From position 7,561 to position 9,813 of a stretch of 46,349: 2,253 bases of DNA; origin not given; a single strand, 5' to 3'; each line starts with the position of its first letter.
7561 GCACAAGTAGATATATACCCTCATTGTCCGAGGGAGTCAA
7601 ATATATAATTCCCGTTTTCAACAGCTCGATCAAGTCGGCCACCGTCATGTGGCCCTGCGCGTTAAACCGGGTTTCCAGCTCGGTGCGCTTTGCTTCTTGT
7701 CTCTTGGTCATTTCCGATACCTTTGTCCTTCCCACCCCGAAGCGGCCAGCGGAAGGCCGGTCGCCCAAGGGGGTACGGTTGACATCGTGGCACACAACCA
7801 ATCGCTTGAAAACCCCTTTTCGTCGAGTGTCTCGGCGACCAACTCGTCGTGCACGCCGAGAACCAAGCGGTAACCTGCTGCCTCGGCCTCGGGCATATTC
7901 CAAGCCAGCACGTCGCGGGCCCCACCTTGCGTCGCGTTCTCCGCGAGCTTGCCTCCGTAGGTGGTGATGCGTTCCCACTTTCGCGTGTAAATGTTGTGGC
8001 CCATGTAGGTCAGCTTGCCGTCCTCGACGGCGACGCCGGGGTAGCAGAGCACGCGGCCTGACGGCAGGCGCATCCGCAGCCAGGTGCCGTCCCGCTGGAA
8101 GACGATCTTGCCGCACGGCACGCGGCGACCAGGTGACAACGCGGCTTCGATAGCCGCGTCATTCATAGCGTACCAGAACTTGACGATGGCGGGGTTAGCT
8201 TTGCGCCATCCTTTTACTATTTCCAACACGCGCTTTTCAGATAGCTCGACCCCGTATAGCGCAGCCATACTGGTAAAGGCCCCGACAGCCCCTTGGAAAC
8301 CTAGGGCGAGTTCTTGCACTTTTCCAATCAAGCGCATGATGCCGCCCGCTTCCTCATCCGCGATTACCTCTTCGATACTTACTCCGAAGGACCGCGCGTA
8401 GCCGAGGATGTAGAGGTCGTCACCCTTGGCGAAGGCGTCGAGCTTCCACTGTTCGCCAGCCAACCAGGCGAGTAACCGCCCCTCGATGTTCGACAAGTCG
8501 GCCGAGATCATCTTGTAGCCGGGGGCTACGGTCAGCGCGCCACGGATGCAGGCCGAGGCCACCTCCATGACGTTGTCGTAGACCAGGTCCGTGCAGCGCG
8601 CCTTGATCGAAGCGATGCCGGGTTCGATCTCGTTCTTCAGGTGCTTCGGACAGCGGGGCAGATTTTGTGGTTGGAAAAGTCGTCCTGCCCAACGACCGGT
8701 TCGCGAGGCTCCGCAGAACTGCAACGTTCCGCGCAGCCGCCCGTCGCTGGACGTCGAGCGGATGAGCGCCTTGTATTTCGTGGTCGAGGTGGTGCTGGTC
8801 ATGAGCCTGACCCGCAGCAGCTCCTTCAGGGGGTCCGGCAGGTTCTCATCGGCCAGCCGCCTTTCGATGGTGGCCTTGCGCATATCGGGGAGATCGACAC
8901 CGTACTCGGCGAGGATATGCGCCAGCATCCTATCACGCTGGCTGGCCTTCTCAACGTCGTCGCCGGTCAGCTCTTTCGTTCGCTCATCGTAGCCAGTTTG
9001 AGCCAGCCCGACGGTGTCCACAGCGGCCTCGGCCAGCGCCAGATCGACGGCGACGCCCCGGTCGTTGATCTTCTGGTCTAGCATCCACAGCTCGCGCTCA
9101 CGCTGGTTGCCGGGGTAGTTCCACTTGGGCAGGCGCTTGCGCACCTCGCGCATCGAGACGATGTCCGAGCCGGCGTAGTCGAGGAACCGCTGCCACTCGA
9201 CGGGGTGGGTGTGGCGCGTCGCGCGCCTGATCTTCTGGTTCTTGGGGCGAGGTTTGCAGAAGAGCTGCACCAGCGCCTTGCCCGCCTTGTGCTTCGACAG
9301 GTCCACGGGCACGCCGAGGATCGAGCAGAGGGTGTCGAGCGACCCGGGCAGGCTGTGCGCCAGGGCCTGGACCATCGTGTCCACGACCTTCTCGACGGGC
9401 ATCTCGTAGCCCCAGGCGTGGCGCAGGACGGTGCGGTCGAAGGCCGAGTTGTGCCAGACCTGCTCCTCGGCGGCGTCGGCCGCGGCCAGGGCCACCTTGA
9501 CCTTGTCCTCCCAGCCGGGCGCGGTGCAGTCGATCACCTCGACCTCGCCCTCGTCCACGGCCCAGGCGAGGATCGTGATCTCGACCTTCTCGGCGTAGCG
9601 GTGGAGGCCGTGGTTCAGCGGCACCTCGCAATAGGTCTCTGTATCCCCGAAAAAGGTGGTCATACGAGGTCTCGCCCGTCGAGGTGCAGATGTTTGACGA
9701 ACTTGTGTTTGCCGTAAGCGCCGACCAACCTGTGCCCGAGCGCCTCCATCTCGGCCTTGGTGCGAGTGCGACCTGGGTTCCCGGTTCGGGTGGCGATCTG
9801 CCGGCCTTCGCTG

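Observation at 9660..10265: Mom-like GNAT-fold gene coupled to the DNA polymerase: possible DNA hypermodification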

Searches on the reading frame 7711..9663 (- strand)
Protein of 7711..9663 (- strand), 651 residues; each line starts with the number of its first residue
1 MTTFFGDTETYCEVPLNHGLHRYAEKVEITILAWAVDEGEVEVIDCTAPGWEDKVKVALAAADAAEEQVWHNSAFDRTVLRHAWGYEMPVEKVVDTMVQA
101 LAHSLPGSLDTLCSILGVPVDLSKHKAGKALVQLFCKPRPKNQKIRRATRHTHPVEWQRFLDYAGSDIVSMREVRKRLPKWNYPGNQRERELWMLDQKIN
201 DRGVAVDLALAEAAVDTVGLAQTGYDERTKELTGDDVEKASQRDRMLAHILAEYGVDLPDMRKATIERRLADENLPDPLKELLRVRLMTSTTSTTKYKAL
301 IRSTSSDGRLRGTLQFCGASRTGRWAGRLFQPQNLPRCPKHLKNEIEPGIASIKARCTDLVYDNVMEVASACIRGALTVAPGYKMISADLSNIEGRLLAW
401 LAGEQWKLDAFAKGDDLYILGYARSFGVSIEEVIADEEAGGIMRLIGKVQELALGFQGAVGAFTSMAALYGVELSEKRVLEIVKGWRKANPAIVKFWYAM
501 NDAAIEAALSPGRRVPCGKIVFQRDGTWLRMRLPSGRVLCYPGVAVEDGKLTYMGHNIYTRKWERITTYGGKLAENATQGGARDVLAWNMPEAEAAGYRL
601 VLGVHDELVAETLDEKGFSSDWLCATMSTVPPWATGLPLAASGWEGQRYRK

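Call 3: search_protein_families(library=pfam, proteins=[window:7711-9663:-], max_evalue=1)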
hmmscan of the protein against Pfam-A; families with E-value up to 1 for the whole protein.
window:7711-9663:- (651 aa): 2 families
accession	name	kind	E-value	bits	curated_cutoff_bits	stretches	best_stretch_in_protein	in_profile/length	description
PF00476.26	DNA_pol_A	-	1.2e-11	44.6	34.3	2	279-436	76-205/381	DNA polymerase family A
PF03705.20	CheR_N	-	0.11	12.6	27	1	246-271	6-31/53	CheR methyltransferase, all-alpha domain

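Call 4: search_protein_families(library=phrogs, proteins=[window:7711-9663:-], max_evalue=0.01)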
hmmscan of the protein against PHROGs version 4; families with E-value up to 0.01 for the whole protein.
window:7711-9663:- (651 aa): 5 families
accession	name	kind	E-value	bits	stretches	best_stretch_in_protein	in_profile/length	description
phrog_17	-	DNA, RNA and nucleotide metabolism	5.4e-116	390.1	1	2-651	671-1232/1445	DNA polymerase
phrog_7766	-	DNA, RNA and nucleotide metabolism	6.8e-59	199.4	1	474-651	3-185/186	DNA polymerase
phrog_10285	-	DNA, RNA and nucleotide metabolism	7.8e-59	200.3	1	364-651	36-320/321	DNA polymerase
phrog_403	-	DNA, RNA and nucleotide metabolism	6e-05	23.1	1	38-182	108-250/321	DNA polymerase exonuclease subunit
phrog_192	-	DNA, RNA and nucleotide metabolism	0.0041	17.5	1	71-127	193-256/397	DNA polymerase exonuclease subunit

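Call 72: search_dna_similar(query=window:7711-9663:-, collection=phages, mode=protein, max_rows=15, max_evalue=1e-20)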
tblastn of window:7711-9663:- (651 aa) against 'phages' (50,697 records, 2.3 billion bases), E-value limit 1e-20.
Records with a match: 1644; places in all: 1659; records where one place covers at least 80% of the query: 1476.
Best place of each record, by identity: <60% 1644.
By first word of the organism name: Salmonella 449; Escherichia 259; Streptococcus 130; Bacteroides 105; Staphylococcus 84; Xanthomonas 58; Klebsiella 29; Microbacterium 29; Pseudomonas 25; Paenibacillus 24; and 98 more.
By host as written in the record: Escherichia coli 138; - 115; Salmonella enterica subsp. enterica serovar Typhimurium 73; Salmonella enterica 72; Salmonella enterica subsp. enterica serovar Enteritidis 60; Salmonella sp. 48; Staphylococcus aureus 32; Salmonella enterica subsp. enterica serovar Enteritidis PT1 20; and 559 more.
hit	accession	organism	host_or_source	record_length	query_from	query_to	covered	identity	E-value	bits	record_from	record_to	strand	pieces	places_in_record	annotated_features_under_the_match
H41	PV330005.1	Bordetella phage vB_BbrP_003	Bordetella bronchiseptica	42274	1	651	100%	52.7%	0e+0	647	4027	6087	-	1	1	DNA polymerase | hypothetical protein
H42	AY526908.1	Bordetella phage BMP-1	-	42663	1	651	100%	52.4%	0e+0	642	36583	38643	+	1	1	none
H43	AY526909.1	Bordetella phage BIP-1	-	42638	1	651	100%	52.4%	0e+0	642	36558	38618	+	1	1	none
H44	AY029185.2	Bordetella phage BPP-1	-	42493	1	651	100%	52.4%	0e+0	642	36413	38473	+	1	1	bbp42: Bbp42 | bbp41: Bbp41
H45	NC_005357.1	Bordetella phage BPP-1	Bordetella bronchiseptica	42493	1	651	100%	52.4%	0e+0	642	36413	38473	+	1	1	DNA polymerase | hypothetical protein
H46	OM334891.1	Acinetobacter phage 4316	Acinetobacter baumannii 4316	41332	7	651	99%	51.3%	0e+0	663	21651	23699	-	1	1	DNA polymerase I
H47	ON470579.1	Escherichia phage vB_EcoM-606R2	Escherichia coli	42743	4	651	100%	50.7%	0e+0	657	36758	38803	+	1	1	DNA polymerase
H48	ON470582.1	Escherichia phage vB_EcoM-689R2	Escherichia coli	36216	4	651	100%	50.7%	0e+0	657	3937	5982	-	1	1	DNA polymerase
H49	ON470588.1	Escherichia phage vB_EcoM-611R5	Escherichia coli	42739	4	651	100%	50.7%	0e+0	657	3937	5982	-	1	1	DNA polymerase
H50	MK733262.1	Yersinia phage YeP4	Yersinia enterocolitica LN1996-YE105.5R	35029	7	651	99%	48.5%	0e+0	630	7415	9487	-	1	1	DNA polymerase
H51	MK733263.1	Yersinia phage YeP5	Yersinia enterocolitica JL2002-6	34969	7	651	99%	48.5%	0e+0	630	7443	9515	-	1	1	DNA polymerase I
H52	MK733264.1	Yersinia phage YeP6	Yersinia enterocolitica JL2004-21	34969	7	651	99%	48.5%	0e+0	630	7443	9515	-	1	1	DNA polymerase I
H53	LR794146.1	Bacteriophage APSE-7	aphid host's whole body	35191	4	651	100%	48.1%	0e+0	622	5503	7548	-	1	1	DNA polymerase, partial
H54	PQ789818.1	Burkholderia phage vB_E332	Burkholderia sp.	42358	7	651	99%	48.3%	0e+0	611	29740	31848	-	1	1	putative DNA polymerase III protein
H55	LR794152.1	Bacteriophage APSE-2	aphid host's whole body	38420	4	651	100%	48.0%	0e+0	623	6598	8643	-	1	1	DNA polymerase, partial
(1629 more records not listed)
